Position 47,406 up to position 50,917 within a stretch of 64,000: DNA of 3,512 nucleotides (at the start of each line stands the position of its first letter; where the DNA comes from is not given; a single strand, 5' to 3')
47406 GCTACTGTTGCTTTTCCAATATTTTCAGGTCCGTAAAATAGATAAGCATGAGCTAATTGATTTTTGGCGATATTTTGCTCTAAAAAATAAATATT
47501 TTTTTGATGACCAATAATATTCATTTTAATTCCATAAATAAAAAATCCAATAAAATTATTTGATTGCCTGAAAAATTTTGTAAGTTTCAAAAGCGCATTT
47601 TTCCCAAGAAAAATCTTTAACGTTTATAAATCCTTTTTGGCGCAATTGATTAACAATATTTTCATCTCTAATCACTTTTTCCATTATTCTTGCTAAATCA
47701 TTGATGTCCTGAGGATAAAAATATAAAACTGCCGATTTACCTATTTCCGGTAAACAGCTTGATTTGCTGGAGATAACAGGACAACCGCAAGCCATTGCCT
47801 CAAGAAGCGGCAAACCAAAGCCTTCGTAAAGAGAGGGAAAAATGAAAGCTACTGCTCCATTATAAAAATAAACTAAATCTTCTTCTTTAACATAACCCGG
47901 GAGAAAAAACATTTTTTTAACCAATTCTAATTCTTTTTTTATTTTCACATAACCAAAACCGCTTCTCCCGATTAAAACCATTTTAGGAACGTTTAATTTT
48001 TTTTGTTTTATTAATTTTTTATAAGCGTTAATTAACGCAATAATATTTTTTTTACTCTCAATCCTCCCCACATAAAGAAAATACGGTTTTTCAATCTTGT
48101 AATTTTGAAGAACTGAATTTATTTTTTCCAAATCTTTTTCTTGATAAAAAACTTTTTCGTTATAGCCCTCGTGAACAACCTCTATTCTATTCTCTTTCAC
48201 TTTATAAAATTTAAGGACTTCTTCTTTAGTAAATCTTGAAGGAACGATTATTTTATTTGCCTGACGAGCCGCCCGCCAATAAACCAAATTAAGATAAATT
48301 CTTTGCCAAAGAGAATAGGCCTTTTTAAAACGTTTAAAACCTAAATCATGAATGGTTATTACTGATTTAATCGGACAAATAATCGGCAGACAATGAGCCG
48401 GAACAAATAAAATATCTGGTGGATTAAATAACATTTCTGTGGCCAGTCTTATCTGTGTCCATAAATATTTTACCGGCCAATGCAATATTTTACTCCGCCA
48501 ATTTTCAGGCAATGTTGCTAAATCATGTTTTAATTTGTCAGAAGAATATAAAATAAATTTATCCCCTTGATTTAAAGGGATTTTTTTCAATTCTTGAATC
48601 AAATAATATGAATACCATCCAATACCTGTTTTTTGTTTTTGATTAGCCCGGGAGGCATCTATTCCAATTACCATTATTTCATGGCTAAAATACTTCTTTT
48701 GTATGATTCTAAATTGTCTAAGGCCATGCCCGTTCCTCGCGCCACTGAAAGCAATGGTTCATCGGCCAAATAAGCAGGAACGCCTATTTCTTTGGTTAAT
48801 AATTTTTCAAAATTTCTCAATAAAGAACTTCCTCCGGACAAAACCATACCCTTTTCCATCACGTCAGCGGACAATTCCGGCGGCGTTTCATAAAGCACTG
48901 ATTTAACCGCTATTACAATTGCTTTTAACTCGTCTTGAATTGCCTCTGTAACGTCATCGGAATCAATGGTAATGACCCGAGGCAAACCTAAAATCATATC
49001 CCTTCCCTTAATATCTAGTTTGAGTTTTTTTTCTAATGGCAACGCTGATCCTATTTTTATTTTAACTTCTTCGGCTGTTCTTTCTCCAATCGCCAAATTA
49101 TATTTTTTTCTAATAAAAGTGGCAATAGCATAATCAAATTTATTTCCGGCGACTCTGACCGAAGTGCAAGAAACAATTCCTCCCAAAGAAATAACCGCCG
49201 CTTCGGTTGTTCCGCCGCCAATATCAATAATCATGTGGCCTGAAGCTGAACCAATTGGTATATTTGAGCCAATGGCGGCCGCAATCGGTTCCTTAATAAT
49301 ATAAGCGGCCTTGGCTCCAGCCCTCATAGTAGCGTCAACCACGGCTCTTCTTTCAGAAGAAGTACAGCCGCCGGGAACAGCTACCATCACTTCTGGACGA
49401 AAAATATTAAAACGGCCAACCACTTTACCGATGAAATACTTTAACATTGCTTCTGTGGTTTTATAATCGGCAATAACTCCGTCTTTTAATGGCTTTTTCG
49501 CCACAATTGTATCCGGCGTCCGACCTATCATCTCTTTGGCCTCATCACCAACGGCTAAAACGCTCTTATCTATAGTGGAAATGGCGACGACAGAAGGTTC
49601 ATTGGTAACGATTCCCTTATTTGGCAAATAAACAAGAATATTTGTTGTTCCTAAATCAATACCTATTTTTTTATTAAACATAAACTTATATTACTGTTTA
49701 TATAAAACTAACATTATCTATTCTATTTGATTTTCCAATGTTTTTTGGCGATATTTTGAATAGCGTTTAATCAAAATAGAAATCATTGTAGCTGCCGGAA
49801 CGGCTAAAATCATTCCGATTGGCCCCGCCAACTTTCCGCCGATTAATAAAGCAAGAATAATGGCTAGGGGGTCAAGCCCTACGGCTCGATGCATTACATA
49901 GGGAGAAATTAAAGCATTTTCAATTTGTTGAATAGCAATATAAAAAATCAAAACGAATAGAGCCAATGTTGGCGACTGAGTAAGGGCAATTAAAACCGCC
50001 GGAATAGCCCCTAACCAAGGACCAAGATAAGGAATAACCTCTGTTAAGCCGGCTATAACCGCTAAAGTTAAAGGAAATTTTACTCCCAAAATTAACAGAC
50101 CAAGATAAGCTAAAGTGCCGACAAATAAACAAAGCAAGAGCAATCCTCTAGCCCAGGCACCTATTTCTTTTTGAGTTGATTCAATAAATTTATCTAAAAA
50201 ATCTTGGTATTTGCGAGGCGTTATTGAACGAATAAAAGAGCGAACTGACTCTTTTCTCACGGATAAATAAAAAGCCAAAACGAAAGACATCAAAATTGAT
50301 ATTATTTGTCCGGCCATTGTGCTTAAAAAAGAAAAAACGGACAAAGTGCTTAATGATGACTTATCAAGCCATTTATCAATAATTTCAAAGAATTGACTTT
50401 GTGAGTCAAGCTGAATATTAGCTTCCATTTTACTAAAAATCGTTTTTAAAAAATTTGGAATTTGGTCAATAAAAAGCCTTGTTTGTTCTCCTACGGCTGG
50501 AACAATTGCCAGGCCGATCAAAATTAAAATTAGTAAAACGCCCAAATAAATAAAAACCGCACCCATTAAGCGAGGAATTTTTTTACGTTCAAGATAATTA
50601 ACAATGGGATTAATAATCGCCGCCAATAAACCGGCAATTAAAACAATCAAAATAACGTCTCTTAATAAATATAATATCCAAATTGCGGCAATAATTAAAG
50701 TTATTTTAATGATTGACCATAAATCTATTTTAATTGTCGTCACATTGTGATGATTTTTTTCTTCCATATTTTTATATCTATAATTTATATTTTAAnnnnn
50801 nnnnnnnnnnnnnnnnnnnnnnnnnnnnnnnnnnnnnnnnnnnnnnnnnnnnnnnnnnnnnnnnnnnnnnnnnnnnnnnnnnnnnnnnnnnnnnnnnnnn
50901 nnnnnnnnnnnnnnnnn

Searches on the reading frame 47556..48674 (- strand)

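Call 72: search_protein_families(library=pfam, proteins=[window:47556-48674:-], max_evalue=1e-10)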
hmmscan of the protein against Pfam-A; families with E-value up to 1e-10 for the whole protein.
window:47556-48674:- (372 aa): 3 families
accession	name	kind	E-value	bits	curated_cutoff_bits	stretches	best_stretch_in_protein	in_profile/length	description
PF00534.26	Glycos_transf_1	-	6.6e-32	110.8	26.4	1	195-348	14-169/172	Glycosyl transferases group 1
PF13692.12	Glyco_trans_1_4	-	6.3e-24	85.3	27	1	197-337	2-142/142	Glycosyl transferases group 1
PF13439.12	Glyco_transf_4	-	1.3e-13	51.7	28.5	1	17-172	3-167/170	Glycosyltransferase Family 4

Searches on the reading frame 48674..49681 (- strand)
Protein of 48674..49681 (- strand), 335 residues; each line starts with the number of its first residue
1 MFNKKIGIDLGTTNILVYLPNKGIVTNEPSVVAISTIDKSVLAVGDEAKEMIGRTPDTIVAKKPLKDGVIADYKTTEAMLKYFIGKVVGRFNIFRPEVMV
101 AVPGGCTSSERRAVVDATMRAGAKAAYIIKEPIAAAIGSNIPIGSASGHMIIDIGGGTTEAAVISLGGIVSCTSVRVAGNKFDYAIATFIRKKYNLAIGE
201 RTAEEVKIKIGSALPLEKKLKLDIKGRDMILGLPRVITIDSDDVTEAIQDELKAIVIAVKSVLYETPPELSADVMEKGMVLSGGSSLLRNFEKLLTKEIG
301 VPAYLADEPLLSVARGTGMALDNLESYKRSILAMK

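Call 73: search_protein_families(library=pfam, proteins=[window:48674-49681:-], max_evalue=1e-10)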
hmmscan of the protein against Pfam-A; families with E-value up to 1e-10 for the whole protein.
window:48674-49681:- (335 aa): 1 family
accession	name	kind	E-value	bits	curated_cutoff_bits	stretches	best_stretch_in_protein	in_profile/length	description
PF06723.19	MreB_Mbl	-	2.3e-132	441.2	27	1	4-328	2-326/327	MreB/Mbl protein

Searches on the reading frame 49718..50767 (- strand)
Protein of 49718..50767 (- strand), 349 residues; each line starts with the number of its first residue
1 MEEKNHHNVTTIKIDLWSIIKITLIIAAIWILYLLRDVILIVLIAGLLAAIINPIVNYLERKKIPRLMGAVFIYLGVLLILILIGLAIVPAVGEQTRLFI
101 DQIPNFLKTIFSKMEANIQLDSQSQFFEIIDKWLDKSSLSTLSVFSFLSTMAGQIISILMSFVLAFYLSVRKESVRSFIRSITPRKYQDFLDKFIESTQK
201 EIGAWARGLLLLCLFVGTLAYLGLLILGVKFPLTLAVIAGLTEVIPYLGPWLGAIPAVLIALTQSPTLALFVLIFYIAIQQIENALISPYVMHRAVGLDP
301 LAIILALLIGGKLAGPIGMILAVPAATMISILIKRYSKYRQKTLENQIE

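Call 73: search_protein_families(library=pfam, proteins=[window:49718-50767:-], max_evalue=1e-10)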
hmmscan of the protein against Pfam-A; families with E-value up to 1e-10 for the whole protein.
window:49718-50767:- (349 aa): 1 family
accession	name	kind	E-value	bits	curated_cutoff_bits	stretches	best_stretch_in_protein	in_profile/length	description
PF01594.21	AI-2E_transport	-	4.2e-68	230.4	34.3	1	23-336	5-326/327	AI-2E family transporter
